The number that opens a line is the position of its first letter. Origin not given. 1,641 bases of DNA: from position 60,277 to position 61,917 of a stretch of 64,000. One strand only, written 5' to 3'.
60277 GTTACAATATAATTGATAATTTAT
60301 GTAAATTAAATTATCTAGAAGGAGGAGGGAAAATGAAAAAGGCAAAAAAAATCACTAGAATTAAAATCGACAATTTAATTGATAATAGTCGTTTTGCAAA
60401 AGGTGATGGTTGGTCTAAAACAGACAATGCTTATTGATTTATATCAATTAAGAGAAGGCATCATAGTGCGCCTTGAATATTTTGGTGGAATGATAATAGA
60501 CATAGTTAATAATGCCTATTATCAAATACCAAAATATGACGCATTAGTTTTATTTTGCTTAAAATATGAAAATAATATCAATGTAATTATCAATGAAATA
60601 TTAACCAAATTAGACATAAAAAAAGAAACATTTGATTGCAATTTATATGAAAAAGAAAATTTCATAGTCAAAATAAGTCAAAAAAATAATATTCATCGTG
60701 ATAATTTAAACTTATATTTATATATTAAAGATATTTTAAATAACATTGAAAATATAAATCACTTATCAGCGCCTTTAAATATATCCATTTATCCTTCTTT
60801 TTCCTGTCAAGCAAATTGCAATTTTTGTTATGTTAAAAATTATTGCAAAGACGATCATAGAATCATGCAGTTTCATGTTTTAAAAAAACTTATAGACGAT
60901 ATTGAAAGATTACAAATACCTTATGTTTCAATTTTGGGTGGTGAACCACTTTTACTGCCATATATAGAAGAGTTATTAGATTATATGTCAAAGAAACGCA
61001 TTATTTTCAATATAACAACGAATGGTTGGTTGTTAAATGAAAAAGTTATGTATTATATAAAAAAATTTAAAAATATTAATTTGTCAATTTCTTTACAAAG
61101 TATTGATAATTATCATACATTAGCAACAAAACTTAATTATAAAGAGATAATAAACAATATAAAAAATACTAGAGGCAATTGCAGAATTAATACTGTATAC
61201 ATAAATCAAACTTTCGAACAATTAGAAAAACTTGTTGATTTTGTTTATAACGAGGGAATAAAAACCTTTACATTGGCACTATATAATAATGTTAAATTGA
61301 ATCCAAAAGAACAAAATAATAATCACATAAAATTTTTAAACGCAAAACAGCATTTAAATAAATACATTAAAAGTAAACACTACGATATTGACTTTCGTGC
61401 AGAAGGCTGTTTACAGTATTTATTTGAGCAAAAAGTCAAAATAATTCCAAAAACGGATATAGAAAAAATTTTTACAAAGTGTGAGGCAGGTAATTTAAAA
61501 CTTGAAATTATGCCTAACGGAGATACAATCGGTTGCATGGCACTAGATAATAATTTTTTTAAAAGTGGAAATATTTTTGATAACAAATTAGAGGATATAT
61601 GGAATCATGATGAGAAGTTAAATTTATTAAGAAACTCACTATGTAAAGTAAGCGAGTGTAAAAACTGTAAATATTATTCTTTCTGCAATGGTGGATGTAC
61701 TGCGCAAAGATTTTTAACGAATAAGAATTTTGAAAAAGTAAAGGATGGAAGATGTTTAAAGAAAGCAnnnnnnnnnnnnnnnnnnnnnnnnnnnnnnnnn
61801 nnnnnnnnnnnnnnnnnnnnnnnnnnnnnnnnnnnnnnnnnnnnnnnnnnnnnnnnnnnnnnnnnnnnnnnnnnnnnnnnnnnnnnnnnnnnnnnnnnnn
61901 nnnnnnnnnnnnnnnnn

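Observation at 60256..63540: Streptide-like (KxxxW) RiPP operon with an unexpected PEP-utilising phosphotransferase partner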

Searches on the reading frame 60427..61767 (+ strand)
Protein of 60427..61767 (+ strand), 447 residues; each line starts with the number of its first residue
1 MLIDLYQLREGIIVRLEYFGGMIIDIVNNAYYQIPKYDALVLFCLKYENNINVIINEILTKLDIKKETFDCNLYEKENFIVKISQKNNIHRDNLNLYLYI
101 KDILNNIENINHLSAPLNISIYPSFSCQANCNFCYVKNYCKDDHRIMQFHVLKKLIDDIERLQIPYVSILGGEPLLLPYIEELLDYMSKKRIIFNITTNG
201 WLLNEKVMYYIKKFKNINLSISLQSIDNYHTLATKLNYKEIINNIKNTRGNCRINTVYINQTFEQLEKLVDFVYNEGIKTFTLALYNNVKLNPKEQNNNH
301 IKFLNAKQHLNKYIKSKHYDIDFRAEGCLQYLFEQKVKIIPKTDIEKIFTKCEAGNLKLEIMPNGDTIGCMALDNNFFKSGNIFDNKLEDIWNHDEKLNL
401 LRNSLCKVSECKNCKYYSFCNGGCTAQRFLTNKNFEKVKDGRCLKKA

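Call 3: search_protein_families(library=ncbifam, proteins=[window:60427-61767:+], max_evalue=1)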
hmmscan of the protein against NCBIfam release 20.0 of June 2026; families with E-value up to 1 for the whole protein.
window:60427-61767:+ (447 aa): 57 families (the best 25 are shown)
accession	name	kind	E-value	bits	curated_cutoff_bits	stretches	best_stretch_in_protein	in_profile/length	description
TIGR04080.1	rSAM_pep_cyc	equivalog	2.1e-45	155.3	500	1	6-443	2-438/440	KxxxW cyclic peptide radical SAM maturase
TIGR03962.1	mycofact_rSAM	equivalog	9.1e-29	100.7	265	1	113-444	8-332/339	mycofactocin radical SAM maturase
TIGR04340.1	rSAM_ACGX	hypoth_equivalog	1.3e-24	87.1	400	1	126-445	12-339/341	radical SAM/SPASM domain protein, ACGX system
TIGR04055.1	rSAM_NirJ2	equivalog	9.8e-24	84.5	500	1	125-443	8-322/326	putative heme d1 biosynthesis radical SAM protein NirJ2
TIGR04133.1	rSAM_w_lipo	hypoth_equivalog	8.2e-19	67.7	425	1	125-424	32-331/350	TIGR04133 family radical SAM/SPASM protein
TIGR04545.1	rSAM_ahbD_hemeb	equivalog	1.3e-18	67.6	500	1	125-429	8-322/339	heme b synthase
TIGR04054.1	rSAM_NirJ1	equivalog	1.5e-18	66.6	650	1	124-427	43-365/387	putative heme d1 biosynthesis radical SAM protein NirJ1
TIGR04251.1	SCM_rSAM_ScmF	equivalog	4.9e-18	65.6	400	2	119-249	6-142/353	SynChlorMet cassette radical SAM/SPASM protein ScmF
TIGR04303.1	GeoRSP_rSAM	equivalog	5.2e-17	62.4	400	1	113-431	1-313/325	GeoRSP system radical SAM/SPASM protein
TIGR03974.1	rSAM_six_Cys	equivalog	6.7e-17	61.5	425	1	74-443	54-435/451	thioether cross-link-forming SCIFF peptide maturase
TIGR04250.1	SCM_rSAM_ScmE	equivalog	7.6e-17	61.2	400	1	123-446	9-349/358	SynChlorMet cassette radical SAM/SPASM protein ScmE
NF050035.1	rSAM_WgK_link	exception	9.5e-17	61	650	2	114-259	6-155/367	radical SAM/SPASM peptide maturase WgkB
NF041718.1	rSAM_phane_AMC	equivalog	1.8e-16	60.1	425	1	118-440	7-343/362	cyclophane-forming radical SAM peptide maturase AmcB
TIGR04053.2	TIGR04053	equivalog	2.6e-16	59.8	395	2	126-283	17-183/366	TIGR04053 family radical SAM/SPASM domain-containing protein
TIGR04051.1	rSAM_NirJ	equivalog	3.6e-16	59.1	515.45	1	127-427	12-331/354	heme d1 biosynthesis radical SAM protein NirJ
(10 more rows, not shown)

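Call 4: search_protein_families(library=pfam, proteins=[window:60427-61767:+], max_evalue=1)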
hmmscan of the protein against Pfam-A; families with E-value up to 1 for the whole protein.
window:60427-61767:+ (447 aa): 4 families
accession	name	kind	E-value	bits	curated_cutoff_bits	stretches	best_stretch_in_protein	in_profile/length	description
PF04055.27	Radical_SAM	-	2.6e-20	73.7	29.5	1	122-273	2-166/166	Radical SAM superfamily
PF13186.11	SPASM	-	8.9e-09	36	21.5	1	352-415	1-67/67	Iron-sulfur cluster-binding domain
PF13353.11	Fer4_12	-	7e-05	23.6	22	1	126-204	14-90/137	4Fe-4S single cluster domain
PF01936.24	NYN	-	0.051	14.5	24.2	1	234-282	17-64/145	NYN domain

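Call 6: find_homologous_proteins(query=window:60427-61767:+, max_evalue=0.00001)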
Query window:60427-61767:+ (447 aa): 283 proteins with E <= 0.00001 among 8000 candidates; the best 120 are listed.
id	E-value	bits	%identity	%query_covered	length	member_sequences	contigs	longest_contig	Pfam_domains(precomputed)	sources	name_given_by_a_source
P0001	1.8e-296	1001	100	100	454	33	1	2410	PF13186.12,PF04055.28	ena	-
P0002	5.2e-201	686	68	99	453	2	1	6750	PF13186.12,PF04055.28,PF13353.12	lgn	-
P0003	1.9e-199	681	69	100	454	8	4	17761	PF13186.12,PF04055.28,PF13353.12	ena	-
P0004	1.1e-195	669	68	97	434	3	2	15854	PF13186.12,PF04055.28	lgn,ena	-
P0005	2.2e-187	641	63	100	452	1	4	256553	PF13186.12,PF04055.28,PF13353.12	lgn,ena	-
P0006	3.3e-168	578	99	58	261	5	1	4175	PF13186.12,PF04055.28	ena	-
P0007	6.4e-164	564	68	85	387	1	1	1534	PF04055.28,PF13353.12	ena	-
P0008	3.4e-123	430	47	99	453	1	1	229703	PF13186.12,PF04055.28,PF13353.12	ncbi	-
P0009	2.3e-81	292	38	99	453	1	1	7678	PF13186.12,PF04055.28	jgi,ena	-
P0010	6.0e-63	231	36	99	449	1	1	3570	PF13186.12,PF04055.28,PF13353.12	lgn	-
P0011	3.6e-60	222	35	98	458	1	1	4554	PF13186.12,PF04055.28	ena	-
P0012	9.2e-60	221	35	98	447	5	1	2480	PF13186.12,PF04055.28,PF13353.12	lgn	-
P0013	1.3e-57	214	33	99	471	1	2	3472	PF13186.12,PF04055.28,PF13353.12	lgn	-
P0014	3.9e-57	212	34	98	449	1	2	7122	PF13186.12,PF04055.28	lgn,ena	-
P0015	5.8e-57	212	32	98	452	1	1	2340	PF13186.12,PF04055.28,PF13353.12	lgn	-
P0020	2.5e-26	111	26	98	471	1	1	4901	PF13186.12,PF04055.28,PF13353.12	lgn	-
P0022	2.7e-20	91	26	92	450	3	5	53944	PF13186.12,PF04055.28,PF13353.12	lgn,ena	-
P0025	4.8e-17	80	24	98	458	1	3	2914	PF13186.12,PF04055.28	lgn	-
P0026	5.2e-17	80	24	99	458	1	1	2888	PF13186.12,PF04055.28,PF13353.12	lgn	-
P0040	6.2e-12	63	22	97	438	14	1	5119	PF13186.12,PF04055.28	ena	-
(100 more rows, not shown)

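Call 7: find_encoding_contigs(protein=P0005, flank=6000, max_places=3)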
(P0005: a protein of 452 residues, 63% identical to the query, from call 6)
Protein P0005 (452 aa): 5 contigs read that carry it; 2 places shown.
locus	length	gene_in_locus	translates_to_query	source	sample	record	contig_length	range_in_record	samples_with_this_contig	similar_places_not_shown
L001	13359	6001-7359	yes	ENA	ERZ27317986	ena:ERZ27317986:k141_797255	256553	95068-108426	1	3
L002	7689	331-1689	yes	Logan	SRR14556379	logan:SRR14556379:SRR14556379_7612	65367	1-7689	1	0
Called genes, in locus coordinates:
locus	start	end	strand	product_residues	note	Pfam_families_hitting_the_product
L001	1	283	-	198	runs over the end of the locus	-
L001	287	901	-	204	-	-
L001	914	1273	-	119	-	-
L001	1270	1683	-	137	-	PF28423:Epiregulin_C (faint)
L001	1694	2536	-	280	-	PF13421:Band_7_1, PF17032:Zn_ribbon_15 (faint), PF13248:Zn_ribbon_3 (faint), PF12773:DZR, PF13240:Zn_Ribbon_1, PF24463:DUF7577 (faint), PF13240:Zn_Ribbon_1 (weak)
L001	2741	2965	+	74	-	-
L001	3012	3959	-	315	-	PF21088:MS_channel_1st (weak), PF00924:MS_channel_2nd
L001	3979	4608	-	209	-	-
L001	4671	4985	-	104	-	-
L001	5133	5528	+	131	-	PF03703:bPH_2 (weak)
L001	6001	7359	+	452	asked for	PF04055:Radical_SAM, PF13353:Fer4_12 (faint), PF13186:SPASM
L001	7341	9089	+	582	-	PF01326:PPDK_N, PF00391:PEP-utilizers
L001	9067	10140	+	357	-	PF05193:Peptidase_M16_C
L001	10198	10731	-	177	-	-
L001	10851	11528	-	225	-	-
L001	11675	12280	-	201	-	PF01741:MscL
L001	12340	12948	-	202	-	-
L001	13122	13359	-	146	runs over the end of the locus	-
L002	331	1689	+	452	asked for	PF04055:Radical_SAM, PF13353:Fer4_12 (faint), PF13186:SPASM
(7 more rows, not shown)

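Call 8: find_encoding_contigs(protein=P0008, flank=6000, max_places=3)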
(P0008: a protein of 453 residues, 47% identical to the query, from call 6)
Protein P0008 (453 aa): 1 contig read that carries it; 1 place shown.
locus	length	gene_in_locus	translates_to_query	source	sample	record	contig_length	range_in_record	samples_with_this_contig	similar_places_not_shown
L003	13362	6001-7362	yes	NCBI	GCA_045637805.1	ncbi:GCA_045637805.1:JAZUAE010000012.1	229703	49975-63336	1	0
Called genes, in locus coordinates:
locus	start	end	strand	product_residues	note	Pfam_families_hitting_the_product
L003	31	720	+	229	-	PF13353:Fer4_12, PF04055:Radical_SAM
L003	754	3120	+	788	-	PF03477:ATP-cone, PF13597:NRDD, PF00085:Thioredoxin (weak), PF00462:Glutaredoxin (weak)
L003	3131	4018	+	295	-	PF00890:FAD_binding_2 (weak), PF01134:GIDA (faint), PF03486:HI0933_like (weak), PF07992:Pyr_redox_2, PF12831:FAD_oxidored (weak), PF13450:NAD_binding_8 (weak), PF13738:Pyr_redox_3, PF00070:Pyr_redox (weak), +3 more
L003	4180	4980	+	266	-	-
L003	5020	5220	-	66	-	PF03129:HGTP_anticodon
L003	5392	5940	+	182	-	-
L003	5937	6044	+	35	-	-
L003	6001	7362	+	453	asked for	PF04055:Radical_SAM, PF13353:Fer4_12 (weak), PF13186:SPASM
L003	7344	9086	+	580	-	PF01326:PPDK_N, PF00391:PEP-utilizers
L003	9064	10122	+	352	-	PF05193:Peptidase_M16_C (weak)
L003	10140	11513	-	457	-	PF28494:GlyRS_ins_1 (faint), PF00587:tRNA-synt_2b, PF03129:HGTP_anticodon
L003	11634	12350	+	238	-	PF00005:ABC_tran, PF02463:SMC_N, PF13304:AAA_21 (faint)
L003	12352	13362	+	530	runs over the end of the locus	PF12704:MacB_PCD, PF02687:FtsX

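Call 9: find_encoding_contigs(protein=P0009, flank=6000, max_places=3)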
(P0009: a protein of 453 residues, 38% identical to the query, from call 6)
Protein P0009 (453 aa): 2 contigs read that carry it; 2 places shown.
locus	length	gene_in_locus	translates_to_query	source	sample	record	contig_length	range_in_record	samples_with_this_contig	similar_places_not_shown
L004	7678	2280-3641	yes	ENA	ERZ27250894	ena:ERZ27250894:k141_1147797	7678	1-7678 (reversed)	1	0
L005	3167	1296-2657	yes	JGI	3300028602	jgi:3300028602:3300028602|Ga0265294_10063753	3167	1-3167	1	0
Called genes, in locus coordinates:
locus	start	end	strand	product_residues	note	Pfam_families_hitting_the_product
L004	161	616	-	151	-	PF20935:DUF6847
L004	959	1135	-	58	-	-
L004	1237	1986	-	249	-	-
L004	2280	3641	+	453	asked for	PF04055:Radical_SAM, PF13186:SPASM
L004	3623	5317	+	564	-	PF01326:PPDK_N, PF00391:PEP-utilizers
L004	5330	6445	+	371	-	PF00675:Peptidase_M16, PF05193:Peptidase_M16_C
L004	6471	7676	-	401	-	?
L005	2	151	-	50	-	?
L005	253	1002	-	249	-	-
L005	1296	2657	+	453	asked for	PF04055:Radical_SAM, PF13186:SPASM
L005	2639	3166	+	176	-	?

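Call 27: search_solved_structures(query=window:60427-61767:+, max_evalue=0.00001, show_alignments=1)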
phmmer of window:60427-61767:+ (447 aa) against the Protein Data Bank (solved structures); distinct sequences matched with E-value up to 0.00001: 3.
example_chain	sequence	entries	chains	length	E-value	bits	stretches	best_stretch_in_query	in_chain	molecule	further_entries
5v1q_A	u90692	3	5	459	6.2e-40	140.5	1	8-443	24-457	Radical SAM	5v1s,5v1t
5wgg_A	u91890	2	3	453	4.2e-13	52.1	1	112-439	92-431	Radical SAM domain protein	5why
6efn_A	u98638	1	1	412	3.6e-06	29.2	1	115-261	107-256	Sporulation killing factor maturation protein SkfB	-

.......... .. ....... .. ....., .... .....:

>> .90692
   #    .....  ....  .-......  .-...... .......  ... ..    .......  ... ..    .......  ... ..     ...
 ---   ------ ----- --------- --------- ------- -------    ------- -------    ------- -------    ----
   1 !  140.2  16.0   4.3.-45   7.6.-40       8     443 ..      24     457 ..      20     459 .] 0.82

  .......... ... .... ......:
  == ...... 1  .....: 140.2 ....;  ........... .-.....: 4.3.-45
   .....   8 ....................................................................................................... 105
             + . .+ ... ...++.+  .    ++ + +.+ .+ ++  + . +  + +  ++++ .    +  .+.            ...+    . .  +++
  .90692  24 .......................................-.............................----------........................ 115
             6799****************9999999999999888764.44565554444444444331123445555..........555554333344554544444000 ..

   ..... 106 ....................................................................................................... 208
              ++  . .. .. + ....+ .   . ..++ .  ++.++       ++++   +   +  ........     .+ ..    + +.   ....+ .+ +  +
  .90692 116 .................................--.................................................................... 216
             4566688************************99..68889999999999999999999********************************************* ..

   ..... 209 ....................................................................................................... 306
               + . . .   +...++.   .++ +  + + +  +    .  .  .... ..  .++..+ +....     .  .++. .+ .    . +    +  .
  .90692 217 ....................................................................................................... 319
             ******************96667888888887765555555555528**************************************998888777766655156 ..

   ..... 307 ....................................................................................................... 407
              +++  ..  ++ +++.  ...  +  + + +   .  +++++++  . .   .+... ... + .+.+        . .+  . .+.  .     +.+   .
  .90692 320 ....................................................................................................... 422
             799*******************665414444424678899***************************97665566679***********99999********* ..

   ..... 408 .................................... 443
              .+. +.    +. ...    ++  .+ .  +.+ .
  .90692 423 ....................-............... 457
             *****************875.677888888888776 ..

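Call 45: search_protein_families(library=pfam, proteins=[L003:5392-5937:+], max_evalue=0.01)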
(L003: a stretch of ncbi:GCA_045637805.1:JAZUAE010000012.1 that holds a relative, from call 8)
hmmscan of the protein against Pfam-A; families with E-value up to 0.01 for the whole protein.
L003:5392-5937:+ (182 aa): 0 families
